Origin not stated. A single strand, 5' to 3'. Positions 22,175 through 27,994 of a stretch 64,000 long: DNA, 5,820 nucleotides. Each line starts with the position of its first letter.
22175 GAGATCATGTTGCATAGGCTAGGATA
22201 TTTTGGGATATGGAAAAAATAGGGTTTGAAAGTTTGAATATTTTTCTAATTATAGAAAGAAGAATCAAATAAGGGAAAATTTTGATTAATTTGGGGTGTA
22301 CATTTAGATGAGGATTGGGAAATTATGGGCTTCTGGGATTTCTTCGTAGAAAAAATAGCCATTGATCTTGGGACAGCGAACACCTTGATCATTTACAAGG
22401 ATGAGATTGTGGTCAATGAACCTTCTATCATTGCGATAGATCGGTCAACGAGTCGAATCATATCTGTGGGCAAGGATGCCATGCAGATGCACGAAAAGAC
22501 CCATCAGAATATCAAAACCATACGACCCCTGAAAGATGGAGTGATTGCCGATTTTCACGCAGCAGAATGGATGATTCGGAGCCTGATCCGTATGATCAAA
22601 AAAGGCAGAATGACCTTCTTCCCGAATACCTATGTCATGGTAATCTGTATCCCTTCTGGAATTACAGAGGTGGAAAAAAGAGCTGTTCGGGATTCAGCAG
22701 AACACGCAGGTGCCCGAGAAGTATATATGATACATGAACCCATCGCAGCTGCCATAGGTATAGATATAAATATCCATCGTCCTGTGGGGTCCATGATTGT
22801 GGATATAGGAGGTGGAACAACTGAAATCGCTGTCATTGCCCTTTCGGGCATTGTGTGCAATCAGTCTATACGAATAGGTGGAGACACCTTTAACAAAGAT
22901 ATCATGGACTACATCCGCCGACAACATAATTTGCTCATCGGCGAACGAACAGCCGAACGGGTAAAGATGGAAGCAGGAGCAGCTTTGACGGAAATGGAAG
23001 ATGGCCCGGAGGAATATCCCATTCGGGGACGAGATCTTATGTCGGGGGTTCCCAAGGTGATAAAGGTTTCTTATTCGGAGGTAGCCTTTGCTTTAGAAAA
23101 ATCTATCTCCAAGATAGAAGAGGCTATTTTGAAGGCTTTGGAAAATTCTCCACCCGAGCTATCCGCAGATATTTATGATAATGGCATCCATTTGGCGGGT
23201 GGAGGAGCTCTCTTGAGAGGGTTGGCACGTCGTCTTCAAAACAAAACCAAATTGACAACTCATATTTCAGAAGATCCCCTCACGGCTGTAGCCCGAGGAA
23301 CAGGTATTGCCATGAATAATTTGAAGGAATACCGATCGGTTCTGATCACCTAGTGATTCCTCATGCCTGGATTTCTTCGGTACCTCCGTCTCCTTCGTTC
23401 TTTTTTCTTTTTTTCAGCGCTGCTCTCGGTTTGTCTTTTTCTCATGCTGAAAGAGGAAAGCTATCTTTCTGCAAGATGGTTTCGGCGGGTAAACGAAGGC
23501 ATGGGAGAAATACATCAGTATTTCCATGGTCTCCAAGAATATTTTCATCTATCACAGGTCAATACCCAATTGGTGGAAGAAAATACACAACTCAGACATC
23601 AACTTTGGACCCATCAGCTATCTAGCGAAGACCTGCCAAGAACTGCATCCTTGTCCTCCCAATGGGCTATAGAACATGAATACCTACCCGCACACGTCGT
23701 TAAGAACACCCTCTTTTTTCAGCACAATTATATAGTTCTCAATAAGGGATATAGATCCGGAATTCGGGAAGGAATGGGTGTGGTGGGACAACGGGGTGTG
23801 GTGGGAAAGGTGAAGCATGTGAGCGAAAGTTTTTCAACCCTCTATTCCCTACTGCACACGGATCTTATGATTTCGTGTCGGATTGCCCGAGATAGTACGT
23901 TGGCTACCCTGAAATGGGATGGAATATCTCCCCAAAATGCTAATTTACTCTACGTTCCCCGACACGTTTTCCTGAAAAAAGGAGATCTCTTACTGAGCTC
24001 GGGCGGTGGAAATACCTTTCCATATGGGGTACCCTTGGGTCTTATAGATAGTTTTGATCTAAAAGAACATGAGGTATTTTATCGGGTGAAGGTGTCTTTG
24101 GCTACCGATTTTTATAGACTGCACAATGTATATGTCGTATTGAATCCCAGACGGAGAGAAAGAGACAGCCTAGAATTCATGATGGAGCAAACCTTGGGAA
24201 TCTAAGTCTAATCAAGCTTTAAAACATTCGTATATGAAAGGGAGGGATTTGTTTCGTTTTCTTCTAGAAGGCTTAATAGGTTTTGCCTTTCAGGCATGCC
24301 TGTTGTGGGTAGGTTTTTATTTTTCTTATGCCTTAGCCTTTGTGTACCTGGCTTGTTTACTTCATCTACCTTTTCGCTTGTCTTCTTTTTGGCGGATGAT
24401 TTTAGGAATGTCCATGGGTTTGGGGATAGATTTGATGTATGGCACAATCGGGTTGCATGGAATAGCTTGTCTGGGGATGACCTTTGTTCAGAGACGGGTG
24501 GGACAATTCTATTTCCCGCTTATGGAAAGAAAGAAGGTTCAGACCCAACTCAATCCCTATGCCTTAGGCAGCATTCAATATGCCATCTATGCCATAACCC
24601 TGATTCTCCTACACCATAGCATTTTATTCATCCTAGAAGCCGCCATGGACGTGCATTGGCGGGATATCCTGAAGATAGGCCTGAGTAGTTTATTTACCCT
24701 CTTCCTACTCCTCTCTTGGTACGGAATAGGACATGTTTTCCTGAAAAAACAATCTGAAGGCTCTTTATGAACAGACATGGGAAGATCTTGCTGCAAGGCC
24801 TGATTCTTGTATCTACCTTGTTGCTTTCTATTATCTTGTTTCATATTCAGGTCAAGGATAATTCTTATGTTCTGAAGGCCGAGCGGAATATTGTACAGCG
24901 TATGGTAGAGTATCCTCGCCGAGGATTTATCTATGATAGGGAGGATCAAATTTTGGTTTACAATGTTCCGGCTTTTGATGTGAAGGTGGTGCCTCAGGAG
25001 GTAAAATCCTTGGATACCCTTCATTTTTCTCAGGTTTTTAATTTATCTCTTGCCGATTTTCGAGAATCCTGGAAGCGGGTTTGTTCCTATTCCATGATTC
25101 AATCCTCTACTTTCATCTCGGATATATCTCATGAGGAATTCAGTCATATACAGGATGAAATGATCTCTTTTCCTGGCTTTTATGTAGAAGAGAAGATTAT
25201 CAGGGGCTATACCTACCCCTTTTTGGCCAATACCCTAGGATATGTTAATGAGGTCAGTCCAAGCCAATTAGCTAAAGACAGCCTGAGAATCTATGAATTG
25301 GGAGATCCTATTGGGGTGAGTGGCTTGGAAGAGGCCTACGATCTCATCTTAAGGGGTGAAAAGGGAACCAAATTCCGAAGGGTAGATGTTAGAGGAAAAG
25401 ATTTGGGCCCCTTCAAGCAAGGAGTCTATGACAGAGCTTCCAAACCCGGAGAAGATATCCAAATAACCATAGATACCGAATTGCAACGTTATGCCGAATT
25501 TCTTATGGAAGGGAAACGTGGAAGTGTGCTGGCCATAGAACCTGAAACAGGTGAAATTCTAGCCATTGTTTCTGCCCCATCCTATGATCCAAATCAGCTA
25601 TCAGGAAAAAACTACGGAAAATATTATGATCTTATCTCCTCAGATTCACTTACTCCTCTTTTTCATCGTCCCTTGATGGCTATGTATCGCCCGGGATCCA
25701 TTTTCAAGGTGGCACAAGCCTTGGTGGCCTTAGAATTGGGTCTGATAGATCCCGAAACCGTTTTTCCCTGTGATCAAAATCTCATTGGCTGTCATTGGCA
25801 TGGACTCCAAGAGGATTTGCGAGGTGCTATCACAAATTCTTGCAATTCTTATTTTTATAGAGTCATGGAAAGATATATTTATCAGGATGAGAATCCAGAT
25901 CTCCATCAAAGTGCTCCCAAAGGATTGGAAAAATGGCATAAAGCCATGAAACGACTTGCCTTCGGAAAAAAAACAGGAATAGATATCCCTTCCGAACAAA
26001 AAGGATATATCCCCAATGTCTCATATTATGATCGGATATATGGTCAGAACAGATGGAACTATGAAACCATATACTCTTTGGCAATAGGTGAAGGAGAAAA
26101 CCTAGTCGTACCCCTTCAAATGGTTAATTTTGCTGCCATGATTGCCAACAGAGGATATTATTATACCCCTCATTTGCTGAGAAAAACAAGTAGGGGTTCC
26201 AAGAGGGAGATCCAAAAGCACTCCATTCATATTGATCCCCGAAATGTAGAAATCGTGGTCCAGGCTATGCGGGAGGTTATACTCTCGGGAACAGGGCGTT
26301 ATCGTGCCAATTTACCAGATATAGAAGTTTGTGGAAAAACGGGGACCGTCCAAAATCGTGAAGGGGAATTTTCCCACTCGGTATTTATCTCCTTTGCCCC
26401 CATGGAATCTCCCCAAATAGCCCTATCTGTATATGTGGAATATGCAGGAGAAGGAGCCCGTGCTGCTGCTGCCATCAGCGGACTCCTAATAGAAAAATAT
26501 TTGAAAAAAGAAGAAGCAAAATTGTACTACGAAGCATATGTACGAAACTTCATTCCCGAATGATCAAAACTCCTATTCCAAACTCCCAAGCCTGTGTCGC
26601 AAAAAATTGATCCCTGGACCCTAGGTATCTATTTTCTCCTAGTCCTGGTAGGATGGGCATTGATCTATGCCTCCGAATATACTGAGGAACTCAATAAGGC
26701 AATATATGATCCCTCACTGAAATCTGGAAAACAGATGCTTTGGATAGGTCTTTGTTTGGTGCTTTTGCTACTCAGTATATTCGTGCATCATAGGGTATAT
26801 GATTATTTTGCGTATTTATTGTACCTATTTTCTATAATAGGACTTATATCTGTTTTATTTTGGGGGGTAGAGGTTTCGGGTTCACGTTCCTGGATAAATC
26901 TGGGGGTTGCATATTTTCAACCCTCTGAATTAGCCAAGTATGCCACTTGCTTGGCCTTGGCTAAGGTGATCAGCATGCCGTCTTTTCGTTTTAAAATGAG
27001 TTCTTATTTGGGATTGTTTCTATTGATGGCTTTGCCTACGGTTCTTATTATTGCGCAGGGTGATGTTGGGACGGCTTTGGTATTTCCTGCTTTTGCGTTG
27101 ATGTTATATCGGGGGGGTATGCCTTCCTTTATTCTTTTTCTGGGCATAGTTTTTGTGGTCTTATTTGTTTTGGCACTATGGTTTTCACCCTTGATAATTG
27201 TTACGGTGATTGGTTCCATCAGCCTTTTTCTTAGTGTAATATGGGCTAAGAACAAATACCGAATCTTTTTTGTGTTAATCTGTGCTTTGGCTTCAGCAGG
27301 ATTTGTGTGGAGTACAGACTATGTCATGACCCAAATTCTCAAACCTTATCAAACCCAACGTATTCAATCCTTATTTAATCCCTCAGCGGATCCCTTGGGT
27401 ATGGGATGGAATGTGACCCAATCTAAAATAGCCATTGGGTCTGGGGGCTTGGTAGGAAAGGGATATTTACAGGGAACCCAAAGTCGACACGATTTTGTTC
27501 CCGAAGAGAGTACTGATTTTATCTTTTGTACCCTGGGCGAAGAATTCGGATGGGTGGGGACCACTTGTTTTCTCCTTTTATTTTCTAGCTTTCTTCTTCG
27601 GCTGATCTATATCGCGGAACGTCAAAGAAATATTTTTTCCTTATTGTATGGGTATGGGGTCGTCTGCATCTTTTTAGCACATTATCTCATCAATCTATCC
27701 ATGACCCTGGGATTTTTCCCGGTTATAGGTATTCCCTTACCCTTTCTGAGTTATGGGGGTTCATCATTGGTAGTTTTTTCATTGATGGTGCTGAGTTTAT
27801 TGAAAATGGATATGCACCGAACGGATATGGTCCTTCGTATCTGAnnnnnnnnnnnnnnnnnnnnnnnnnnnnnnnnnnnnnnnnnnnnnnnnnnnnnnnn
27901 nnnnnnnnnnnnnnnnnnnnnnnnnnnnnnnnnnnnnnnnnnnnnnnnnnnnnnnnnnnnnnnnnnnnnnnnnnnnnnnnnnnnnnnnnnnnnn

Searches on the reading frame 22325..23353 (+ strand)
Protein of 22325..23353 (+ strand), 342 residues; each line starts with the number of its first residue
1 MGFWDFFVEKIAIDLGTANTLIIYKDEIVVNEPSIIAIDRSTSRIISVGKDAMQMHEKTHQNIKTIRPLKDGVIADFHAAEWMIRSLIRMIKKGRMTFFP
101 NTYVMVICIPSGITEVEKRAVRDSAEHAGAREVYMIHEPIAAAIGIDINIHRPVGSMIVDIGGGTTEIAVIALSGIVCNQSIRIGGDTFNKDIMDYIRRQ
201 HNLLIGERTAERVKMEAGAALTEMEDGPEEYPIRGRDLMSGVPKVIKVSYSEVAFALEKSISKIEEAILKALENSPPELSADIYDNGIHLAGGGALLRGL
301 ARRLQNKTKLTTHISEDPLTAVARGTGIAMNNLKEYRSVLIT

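Call 86: search_protein_families(library=pfam, proteins=[window:22325-23353:+], max_evalue=0.0001)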
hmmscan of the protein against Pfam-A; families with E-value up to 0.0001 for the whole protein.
window:22325-23353:+ (342 aa): 5 families
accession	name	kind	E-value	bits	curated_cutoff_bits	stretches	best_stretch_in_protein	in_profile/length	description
PF06723.19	MreB_Mbl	-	1.7e-124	415.3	27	1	10-336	3-325/327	MreB/Mbl protein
PF14450.12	FtsA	-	1.8e-13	51.4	31.8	1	158-317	2-112/127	Cell division protein FtsA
PF00012.26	HSP70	-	7.1e-11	41.5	20.6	1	105-328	136-370/599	Hsp70 protein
PF00022.25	Actin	-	4.9e-10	39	27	0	11-201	7-191/410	Actin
PF11104.14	PilM_2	-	2e-06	27.4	27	0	287-340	277-329/340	Type IV pilus assembly protein PilM;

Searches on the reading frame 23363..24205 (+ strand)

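Call 86: search_protein_families(library=pfam, proteins=[window:23363-24205:+], max_evalue=0.0001)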
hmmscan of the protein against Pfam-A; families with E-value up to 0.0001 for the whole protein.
window:23363-24205:+ (280 aa): 1 family
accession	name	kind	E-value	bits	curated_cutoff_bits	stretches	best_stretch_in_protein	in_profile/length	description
PF04085.20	MreC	-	1.8e-32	112.6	28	1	115-259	4-146/147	Rod shape-determining protein MreC, barrel core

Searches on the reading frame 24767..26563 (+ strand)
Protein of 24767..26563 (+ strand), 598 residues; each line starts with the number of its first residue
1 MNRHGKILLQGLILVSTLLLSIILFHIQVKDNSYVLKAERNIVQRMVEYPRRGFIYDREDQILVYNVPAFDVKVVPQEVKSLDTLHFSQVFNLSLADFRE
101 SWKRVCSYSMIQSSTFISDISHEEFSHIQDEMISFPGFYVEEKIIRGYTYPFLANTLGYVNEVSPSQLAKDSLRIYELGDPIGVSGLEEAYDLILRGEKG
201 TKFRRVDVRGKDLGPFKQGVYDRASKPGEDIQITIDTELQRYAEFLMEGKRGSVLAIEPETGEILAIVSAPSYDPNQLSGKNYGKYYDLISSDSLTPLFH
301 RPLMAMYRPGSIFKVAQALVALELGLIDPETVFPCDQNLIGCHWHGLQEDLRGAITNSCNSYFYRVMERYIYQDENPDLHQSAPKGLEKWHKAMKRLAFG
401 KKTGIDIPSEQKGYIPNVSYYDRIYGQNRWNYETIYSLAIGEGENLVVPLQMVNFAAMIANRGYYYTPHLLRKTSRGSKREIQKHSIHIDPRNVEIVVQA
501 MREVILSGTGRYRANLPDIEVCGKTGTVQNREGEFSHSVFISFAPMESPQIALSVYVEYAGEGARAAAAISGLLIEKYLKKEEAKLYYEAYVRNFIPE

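Call 86: search_protein_families(library=pfam, proteins=[window:24767-26563:+], max_evalue=0.0001)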
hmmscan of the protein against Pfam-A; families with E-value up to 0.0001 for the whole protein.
window:24767-26563:+ (598 aa): 2 families
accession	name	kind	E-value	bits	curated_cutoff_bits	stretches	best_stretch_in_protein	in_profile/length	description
PF00905.27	Transpeptidase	-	3.4e-49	168.1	22.1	1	252-570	1-293/299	Penicillin binding protein transpeptidase domain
PF03717.20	PBP_dimer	-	1.8e-33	116.9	24.4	1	49-211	3-174/180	Penicillin-binding Protein dimerisation domain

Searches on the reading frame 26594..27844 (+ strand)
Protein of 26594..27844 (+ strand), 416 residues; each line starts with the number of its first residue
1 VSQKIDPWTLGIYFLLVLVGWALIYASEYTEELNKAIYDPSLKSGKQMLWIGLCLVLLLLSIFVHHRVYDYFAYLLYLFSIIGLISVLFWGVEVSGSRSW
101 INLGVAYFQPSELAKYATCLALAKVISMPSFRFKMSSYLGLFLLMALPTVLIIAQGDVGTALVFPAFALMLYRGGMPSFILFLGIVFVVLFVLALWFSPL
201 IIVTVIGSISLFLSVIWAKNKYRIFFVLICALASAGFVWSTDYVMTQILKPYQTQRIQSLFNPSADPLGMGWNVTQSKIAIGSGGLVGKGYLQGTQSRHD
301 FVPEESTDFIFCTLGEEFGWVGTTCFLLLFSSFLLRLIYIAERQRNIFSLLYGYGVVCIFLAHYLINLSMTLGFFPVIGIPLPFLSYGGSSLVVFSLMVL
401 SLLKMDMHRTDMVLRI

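Call 4: search_protein_families(library=pfam, proteins=[window:26594-27844:+], max_evalue=0.1)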
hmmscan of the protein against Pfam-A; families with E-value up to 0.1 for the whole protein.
window:26594-27844:+ (416 aa): 1 family
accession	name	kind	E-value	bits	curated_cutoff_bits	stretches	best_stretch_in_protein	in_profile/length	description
PF01098.24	FTSW_RODA_SPOVE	-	7.5e-77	259.2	26.4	2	185-409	138-354/356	Cell cycle protein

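Call 41: find_related_loci(query=window:26594-27844:+, collection=metagenome_contigs, flank=6000)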
Query window:26594-27844:+ (416 aa) in metagenome_contigs; peptide patterns used: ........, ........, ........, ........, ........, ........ (x = any residue, [..] = any of these).
107 stretches matched a pattern; 44 encode a relative of the query (tblastn E <= 1e-3); 44 distinct loci.
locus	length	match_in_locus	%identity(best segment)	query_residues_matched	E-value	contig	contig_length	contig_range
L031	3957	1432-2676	47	3-416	3e-117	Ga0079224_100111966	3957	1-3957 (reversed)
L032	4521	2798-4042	46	3-416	2e-113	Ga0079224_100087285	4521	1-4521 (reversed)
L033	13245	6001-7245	46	3-416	4e-112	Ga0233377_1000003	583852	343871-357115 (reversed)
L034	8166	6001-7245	46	3-416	2e-110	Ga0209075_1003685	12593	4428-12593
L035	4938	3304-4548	44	3-416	6e-108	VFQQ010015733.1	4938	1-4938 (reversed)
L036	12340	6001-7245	45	3-416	3e-107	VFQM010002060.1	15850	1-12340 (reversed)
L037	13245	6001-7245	46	3-416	1e-106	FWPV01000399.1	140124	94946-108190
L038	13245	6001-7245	45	3-416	1e-105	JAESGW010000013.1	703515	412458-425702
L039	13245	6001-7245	44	3-416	2e-103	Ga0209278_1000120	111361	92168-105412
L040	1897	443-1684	45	4-416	4e-104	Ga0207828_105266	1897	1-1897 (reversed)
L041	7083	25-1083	47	65-416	1e-96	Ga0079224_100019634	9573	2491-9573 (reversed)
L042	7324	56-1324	43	2-415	1e-94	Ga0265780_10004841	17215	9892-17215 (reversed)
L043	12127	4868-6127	42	3-415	9e-94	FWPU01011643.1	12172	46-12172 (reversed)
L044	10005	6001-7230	44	2-412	2e-93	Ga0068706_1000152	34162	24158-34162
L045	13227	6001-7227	42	2-411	7e-92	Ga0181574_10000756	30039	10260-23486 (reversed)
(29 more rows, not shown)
